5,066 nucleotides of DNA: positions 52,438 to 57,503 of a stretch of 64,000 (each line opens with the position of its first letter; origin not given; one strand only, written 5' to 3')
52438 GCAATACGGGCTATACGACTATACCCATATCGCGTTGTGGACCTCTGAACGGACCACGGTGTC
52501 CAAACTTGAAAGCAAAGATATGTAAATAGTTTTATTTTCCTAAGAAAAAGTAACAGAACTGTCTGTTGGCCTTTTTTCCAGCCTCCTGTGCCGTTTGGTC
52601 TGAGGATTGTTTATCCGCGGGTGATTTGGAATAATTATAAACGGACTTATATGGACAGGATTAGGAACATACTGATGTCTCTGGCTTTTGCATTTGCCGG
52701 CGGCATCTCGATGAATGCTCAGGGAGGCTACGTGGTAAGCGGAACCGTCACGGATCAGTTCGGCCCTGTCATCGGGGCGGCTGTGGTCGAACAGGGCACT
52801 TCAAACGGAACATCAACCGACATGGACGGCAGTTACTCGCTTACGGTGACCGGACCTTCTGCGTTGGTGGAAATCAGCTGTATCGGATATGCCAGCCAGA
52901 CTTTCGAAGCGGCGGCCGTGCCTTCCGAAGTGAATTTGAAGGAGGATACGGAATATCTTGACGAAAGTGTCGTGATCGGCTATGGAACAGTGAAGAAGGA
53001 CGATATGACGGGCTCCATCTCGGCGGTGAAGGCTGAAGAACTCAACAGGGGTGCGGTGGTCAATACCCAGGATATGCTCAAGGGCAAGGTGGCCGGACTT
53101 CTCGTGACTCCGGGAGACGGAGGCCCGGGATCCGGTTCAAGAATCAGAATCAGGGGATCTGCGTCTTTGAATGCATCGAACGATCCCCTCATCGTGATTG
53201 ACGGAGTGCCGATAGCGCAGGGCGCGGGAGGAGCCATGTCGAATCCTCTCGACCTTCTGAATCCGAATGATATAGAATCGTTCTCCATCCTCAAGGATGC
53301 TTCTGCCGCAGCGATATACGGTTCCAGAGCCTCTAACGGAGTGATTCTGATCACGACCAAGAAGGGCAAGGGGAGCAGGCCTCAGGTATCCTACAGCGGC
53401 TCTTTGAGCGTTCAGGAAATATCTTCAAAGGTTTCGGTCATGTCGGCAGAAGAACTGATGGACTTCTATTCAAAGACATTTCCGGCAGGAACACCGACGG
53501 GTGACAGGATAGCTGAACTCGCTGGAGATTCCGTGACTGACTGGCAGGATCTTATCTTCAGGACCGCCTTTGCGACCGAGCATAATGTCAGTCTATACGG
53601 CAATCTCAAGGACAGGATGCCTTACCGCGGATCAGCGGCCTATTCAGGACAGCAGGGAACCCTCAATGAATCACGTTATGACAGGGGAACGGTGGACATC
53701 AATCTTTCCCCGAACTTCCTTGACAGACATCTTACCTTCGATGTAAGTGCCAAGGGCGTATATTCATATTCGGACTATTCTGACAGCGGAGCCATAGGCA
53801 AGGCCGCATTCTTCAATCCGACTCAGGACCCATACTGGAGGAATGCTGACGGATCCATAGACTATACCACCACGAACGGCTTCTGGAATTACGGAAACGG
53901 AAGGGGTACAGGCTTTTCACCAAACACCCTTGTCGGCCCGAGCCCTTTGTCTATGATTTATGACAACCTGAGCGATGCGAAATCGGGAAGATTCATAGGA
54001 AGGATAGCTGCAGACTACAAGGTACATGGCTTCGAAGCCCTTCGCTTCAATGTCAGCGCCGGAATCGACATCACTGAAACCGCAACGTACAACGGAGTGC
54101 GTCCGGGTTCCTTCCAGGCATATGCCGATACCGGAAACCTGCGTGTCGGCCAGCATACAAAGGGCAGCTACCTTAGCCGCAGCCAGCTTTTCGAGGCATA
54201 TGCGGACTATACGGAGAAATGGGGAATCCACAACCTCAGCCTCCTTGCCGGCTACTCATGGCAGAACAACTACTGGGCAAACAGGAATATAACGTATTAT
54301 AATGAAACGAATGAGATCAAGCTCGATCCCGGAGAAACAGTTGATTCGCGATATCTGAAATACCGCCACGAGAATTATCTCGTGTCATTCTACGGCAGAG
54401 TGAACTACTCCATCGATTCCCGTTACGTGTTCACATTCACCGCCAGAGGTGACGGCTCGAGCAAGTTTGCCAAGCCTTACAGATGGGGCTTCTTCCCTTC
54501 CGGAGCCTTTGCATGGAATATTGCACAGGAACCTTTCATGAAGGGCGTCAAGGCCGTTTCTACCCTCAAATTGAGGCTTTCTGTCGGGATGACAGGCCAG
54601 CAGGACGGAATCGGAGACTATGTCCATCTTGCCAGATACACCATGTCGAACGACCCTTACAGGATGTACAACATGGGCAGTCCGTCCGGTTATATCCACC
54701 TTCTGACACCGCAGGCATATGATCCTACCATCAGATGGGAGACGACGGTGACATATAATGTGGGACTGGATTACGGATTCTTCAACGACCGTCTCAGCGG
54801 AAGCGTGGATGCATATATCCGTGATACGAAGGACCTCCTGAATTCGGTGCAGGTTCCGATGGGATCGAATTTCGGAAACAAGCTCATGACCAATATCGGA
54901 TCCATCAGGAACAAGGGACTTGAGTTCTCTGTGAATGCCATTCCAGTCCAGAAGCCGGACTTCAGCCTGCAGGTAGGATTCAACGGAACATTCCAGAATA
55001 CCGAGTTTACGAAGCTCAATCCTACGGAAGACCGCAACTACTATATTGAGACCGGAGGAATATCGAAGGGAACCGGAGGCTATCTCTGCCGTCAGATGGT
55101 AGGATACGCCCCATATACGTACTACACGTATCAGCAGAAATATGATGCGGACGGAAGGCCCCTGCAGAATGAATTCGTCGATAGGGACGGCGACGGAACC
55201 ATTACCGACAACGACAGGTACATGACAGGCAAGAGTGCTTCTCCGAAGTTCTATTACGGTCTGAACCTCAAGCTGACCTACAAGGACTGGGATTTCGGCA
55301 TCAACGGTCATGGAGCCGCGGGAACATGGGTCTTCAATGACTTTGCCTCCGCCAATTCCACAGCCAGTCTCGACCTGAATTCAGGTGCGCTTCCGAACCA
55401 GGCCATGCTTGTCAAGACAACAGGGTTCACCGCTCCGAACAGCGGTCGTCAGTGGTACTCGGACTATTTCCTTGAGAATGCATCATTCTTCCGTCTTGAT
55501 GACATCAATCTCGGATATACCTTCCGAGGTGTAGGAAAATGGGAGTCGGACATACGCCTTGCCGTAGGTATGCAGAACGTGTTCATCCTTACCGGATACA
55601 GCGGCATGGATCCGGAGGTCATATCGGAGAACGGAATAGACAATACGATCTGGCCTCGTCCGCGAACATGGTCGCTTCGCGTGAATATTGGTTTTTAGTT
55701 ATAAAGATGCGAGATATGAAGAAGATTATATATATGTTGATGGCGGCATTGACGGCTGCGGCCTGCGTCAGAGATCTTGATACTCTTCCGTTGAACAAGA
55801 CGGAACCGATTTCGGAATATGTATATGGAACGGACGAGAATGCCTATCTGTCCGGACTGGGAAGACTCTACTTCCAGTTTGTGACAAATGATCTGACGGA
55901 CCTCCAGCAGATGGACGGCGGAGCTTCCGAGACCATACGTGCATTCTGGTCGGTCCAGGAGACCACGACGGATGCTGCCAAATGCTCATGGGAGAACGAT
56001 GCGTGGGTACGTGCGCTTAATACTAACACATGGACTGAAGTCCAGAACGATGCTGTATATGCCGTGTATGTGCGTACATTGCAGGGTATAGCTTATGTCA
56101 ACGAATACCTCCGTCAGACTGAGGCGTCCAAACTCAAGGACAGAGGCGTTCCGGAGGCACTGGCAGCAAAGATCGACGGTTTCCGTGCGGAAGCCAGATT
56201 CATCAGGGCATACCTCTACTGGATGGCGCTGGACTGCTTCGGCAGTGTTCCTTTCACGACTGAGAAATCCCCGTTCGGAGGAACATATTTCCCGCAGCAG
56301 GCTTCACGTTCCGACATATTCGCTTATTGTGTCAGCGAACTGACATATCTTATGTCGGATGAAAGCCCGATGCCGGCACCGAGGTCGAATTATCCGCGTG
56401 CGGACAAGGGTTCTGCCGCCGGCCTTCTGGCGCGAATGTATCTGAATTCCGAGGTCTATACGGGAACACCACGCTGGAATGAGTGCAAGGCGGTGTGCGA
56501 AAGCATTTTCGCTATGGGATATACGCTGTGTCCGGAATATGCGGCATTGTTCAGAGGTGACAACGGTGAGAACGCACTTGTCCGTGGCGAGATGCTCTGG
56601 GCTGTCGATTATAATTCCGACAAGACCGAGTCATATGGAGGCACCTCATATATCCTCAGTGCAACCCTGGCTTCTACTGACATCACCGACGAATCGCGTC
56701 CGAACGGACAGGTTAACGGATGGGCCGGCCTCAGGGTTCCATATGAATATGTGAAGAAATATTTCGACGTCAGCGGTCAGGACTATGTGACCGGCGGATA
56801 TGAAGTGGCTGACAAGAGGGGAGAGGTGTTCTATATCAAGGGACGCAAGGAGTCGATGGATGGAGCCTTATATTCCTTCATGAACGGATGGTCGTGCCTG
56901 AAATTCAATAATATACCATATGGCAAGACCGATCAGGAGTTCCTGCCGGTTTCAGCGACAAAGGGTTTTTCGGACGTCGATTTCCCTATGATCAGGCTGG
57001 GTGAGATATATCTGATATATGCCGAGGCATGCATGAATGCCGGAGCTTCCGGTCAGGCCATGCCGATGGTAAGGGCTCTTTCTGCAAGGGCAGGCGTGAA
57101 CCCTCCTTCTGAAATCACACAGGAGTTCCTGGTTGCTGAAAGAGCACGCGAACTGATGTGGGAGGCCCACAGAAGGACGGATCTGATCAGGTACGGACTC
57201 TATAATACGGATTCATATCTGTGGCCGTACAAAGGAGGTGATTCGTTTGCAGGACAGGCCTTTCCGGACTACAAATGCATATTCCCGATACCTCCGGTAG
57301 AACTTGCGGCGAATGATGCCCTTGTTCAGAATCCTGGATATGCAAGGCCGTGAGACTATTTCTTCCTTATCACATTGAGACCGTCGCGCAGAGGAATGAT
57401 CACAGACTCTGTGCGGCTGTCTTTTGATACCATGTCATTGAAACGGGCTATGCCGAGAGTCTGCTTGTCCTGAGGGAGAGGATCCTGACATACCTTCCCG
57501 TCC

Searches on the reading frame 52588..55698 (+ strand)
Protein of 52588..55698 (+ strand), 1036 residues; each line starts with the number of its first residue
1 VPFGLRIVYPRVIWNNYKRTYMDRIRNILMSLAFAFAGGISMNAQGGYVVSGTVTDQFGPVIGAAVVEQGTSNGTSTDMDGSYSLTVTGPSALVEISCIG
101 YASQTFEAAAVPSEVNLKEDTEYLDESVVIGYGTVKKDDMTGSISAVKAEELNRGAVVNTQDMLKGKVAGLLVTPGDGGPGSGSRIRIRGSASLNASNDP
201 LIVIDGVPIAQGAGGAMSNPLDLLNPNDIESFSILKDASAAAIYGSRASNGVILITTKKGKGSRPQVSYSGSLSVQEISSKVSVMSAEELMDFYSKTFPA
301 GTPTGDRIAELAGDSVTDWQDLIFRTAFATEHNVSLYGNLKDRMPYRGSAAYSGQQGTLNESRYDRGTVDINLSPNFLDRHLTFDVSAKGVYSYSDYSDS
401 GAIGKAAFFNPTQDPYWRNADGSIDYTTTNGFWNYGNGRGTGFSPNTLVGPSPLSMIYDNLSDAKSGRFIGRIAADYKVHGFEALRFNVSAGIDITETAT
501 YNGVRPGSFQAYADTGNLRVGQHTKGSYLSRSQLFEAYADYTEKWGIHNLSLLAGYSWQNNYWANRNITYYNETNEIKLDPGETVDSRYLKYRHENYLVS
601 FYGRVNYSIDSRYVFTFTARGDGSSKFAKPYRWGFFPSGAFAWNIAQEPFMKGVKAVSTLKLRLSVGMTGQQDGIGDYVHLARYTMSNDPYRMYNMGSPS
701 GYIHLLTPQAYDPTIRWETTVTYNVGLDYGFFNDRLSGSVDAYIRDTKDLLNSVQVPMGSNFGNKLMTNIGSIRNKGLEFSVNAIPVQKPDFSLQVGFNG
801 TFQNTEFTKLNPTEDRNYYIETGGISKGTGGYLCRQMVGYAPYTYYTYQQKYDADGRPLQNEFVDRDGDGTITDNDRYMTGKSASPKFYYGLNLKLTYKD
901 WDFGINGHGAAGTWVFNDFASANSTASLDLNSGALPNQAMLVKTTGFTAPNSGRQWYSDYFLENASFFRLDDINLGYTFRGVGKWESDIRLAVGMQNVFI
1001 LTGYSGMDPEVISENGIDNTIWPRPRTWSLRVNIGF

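Call 96: search_protein_families(library=pfam, proteins=[window:52588-55698:+], max_evalue=0.0001)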
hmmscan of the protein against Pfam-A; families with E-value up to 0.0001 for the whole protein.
window:52588-55698:+ (1036 aa): 4 families
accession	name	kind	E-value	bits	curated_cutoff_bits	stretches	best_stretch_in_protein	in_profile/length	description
PF07715.20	Plug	-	2.7e-22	79.7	23.9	1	137-252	2-107/107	TonB-dependent Receptor Plug Domain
PF00593.30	TonB_dep_Rec_b-barrel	-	2.3e-13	51.3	27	1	420-998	11-436/436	TonB dependent receptor-like, beta-barrel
PF13715.12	CarbopepD_reg_2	-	8.6e-13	48.6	32.2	1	50-129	1-88/88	CarboxypepD_reg-like domain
PF13620.12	CarboxypepD_reg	-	6.2e-08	33.3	32.3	1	50-112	2-70/82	Carboxypeptidase regulatory-like domain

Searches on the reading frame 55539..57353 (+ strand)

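Call 96: search_protein_families(library=pfam, proteins=[window:55539-57353:+], max_evalue=0.0001)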
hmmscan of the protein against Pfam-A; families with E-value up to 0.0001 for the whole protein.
window:55539-57353:+ (604 aa): 3 families
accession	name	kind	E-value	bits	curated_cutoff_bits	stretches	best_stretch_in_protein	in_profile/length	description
PF07980.17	SusD_RagB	-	7.9e-32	111.5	23.1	1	351-601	2-297/297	SusD family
PF14322.12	SusD-like_3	-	6.7e-09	36.7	27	1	140-302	41-191/191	Starch-binding associating with outer membrane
PF12771.13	SusD-like_2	-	1.5e-05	24.5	27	1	164-269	38-144/415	Starch-binding associating with outer membrane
